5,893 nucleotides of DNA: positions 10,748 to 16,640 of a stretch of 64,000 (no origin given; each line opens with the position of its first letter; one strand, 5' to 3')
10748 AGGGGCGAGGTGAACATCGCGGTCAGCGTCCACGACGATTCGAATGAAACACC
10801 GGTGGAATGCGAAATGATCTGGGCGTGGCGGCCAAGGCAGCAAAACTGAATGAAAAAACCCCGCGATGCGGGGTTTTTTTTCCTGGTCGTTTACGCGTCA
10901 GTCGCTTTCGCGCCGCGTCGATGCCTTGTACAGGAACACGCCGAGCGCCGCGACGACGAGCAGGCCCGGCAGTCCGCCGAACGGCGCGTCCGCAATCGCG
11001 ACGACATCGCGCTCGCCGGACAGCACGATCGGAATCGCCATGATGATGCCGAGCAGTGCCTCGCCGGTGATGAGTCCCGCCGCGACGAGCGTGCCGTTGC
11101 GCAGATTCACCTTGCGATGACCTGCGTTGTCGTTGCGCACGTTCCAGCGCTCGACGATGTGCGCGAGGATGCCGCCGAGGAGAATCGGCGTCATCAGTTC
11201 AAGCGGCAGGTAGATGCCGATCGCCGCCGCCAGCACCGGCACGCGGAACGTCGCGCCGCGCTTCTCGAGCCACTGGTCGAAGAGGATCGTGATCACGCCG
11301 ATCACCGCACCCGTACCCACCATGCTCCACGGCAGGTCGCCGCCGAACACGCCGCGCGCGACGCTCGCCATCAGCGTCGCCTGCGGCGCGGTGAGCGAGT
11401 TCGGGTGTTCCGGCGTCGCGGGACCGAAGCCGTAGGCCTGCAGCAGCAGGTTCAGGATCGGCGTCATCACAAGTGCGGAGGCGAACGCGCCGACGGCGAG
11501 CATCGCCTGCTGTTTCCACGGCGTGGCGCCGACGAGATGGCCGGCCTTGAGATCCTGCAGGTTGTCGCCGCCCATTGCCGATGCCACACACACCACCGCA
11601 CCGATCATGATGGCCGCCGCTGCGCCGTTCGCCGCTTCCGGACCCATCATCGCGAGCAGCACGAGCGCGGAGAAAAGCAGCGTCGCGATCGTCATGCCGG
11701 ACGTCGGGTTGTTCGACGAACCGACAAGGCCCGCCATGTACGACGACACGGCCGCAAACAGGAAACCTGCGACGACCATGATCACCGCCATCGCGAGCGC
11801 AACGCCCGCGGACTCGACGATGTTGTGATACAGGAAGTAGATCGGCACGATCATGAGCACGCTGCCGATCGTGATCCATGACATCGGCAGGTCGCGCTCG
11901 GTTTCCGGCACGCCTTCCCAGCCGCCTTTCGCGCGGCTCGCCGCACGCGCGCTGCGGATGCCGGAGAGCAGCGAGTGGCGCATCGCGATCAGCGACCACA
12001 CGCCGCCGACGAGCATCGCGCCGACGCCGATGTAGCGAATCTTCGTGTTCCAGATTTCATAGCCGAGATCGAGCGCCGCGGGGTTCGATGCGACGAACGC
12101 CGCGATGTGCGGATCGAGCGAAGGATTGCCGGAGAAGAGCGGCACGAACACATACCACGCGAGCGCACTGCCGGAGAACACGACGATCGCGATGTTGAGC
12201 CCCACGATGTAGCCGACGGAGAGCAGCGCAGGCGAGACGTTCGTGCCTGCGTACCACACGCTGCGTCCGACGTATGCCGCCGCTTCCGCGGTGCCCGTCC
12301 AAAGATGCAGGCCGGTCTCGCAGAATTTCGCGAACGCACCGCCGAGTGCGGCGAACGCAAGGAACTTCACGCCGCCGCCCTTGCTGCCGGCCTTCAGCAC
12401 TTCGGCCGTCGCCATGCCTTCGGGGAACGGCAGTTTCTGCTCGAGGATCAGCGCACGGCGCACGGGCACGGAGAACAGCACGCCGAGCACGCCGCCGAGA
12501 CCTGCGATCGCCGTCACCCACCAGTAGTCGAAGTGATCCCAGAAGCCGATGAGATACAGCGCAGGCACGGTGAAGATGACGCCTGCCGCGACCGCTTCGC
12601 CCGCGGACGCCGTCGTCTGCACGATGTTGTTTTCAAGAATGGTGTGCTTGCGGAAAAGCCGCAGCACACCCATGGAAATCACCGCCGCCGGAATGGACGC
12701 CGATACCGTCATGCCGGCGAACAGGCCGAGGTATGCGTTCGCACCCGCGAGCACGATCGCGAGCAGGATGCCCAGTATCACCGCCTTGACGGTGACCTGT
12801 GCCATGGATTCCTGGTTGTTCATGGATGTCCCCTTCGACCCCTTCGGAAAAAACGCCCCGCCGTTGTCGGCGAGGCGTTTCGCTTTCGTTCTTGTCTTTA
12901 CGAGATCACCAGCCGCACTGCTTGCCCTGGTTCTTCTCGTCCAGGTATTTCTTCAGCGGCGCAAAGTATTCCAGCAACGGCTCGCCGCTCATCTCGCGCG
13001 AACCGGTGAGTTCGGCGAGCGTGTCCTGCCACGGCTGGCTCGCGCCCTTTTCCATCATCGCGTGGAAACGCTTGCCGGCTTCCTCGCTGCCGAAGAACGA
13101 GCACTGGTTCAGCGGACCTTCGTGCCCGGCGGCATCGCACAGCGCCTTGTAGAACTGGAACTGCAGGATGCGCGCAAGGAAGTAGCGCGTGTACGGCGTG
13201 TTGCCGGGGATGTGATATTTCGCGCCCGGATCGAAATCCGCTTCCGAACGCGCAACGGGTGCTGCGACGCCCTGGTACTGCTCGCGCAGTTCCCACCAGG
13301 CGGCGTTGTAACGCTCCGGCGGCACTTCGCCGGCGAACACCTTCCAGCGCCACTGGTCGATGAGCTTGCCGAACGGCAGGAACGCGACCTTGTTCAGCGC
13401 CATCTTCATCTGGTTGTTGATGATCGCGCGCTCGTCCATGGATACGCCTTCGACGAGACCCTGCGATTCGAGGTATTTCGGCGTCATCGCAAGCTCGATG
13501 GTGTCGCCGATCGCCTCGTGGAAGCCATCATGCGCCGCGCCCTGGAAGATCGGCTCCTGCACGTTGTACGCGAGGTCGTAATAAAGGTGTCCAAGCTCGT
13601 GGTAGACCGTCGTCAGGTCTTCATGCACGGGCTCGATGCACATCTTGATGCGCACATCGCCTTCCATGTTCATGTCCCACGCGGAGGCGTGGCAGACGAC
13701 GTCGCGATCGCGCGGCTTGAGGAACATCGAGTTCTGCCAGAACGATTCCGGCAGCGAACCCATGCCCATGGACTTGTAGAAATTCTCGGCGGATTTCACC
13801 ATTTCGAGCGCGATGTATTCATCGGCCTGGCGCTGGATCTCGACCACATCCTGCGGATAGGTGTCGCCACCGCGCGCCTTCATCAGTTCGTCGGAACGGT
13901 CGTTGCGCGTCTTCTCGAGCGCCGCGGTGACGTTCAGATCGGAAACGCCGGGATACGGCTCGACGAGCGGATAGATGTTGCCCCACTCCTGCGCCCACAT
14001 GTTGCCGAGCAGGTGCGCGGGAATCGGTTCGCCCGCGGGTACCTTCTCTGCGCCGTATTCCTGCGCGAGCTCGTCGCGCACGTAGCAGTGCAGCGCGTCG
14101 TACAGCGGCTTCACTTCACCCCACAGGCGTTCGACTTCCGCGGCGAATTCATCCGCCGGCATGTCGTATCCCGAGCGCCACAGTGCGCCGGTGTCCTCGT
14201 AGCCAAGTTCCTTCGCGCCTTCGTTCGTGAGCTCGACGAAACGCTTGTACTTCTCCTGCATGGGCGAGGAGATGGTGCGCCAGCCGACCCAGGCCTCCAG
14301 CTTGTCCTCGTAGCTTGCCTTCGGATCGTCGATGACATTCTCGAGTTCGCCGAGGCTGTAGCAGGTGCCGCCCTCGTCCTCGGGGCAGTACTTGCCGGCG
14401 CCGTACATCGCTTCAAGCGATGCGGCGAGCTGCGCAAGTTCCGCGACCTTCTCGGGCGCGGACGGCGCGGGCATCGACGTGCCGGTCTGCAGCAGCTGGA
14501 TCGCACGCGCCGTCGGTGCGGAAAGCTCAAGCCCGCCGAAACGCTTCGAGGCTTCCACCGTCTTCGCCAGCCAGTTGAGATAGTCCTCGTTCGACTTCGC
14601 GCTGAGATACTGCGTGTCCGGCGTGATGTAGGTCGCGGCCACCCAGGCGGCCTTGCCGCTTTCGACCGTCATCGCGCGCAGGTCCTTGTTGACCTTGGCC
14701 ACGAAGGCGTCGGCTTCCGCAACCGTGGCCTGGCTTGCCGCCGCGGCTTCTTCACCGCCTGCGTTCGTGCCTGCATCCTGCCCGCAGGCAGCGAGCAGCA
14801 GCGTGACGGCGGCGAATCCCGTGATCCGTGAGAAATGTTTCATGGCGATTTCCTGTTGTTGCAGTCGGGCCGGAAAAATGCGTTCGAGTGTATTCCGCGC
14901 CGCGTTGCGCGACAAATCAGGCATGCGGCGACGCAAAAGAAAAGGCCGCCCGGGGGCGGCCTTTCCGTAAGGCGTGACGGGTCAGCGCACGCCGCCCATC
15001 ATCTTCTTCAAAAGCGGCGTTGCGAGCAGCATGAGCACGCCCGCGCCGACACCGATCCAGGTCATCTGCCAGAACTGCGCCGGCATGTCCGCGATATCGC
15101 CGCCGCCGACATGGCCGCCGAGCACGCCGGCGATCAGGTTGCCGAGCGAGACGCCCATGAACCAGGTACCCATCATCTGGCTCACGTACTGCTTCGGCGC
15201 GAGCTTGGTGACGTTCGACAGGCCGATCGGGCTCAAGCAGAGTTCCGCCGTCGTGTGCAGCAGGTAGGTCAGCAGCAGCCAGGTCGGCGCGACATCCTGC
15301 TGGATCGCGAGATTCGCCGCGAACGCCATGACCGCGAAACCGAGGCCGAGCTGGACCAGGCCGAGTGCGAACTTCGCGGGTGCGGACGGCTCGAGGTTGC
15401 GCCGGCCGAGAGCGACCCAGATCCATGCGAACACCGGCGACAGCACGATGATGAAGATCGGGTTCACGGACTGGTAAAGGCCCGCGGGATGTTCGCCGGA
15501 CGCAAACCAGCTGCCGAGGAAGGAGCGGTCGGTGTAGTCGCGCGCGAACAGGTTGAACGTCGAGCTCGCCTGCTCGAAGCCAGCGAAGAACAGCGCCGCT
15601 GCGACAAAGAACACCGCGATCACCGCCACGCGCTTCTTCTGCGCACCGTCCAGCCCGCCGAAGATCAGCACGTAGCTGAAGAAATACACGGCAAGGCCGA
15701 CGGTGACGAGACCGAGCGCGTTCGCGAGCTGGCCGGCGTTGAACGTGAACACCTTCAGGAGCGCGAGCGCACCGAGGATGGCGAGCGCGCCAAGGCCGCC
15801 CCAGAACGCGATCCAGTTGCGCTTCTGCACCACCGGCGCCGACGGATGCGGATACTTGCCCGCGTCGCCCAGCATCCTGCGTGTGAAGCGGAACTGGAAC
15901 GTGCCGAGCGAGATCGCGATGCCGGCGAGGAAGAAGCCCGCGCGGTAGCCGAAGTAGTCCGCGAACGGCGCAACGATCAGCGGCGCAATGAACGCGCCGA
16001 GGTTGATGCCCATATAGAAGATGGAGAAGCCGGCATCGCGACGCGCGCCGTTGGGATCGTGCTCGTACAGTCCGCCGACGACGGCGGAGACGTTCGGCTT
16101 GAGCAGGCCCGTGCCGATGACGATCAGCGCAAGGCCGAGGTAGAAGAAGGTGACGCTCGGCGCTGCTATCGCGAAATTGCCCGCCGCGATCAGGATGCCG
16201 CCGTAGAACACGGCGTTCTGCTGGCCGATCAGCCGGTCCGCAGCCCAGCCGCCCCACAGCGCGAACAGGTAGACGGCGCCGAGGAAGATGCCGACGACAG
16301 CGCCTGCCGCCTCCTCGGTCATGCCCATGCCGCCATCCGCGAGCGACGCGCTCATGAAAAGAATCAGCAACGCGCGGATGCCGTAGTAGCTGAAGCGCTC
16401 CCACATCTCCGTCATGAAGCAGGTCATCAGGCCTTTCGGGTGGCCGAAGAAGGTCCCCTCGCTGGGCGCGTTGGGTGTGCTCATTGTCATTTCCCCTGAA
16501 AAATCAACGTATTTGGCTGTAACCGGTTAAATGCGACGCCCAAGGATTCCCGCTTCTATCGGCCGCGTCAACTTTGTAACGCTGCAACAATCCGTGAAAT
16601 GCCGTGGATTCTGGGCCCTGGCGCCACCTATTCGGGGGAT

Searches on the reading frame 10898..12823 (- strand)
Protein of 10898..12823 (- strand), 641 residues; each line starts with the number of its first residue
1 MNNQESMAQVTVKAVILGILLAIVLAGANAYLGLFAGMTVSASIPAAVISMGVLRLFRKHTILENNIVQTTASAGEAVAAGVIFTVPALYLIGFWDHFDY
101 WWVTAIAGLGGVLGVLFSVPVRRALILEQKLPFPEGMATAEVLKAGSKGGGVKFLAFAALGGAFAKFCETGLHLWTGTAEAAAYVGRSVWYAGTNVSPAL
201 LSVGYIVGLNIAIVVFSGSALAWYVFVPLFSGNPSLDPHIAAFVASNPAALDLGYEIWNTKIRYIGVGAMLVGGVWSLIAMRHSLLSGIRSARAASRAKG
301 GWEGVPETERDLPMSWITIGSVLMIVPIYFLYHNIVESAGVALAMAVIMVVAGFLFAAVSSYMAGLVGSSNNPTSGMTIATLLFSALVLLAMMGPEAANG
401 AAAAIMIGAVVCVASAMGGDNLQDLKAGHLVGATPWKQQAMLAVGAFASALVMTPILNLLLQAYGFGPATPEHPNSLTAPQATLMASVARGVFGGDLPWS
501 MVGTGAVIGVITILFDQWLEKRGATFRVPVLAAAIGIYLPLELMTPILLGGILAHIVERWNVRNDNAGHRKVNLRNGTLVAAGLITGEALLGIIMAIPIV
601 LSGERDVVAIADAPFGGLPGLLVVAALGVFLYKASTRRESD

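Call 24: search_protein_families(library=pfam, proteins=[window:10898-12823:-], max_evalue=0.00001)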
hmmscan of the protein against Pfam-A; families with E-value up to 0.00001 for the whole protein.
window:10898-12823:- (641 aa): 1 family
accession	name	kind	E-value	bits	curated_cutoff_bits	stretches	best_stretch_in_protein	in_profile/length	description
PF03169.20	OPT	-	1.1e-118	398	25.8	1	9-598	1-622/623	OPT oligopeptide transporter protein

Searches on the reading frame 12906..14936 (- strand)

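Call 24: search_protein_families(library=pfam, proteins=[window:12906-14936:-], max_evalue=0.00001)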
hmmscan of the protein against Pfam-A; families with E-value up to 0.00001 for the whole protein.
window:12906-14936:- (676 aa): 1 family
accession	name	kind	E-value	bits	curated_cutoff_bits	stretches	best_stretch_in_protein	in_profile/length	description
PF01401.24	Peptidase_M2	-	8.9e-210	698.6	23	1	71-676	3-581/581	Angiotensin-converting enzyme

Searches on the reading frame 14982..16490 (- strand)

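Call 25: search_protein_families(library=pfam, proteins=[window:14982-16490:-], max_evalue=0.00001)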
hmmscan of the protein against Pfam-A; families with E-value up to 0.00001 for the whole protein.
window:14982-16490:- (502 aa): 2 families
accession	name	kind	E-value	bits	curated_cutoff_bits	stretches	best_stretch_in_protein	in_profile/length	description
PF00854.27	PTR2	-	4.4e-58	197.5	27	1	92-457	2-375/392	POT family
PF07690.21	MFS_1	-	1.4e-18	67.4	33.4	1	33-305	6-290/347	Major Facilitator Superfamily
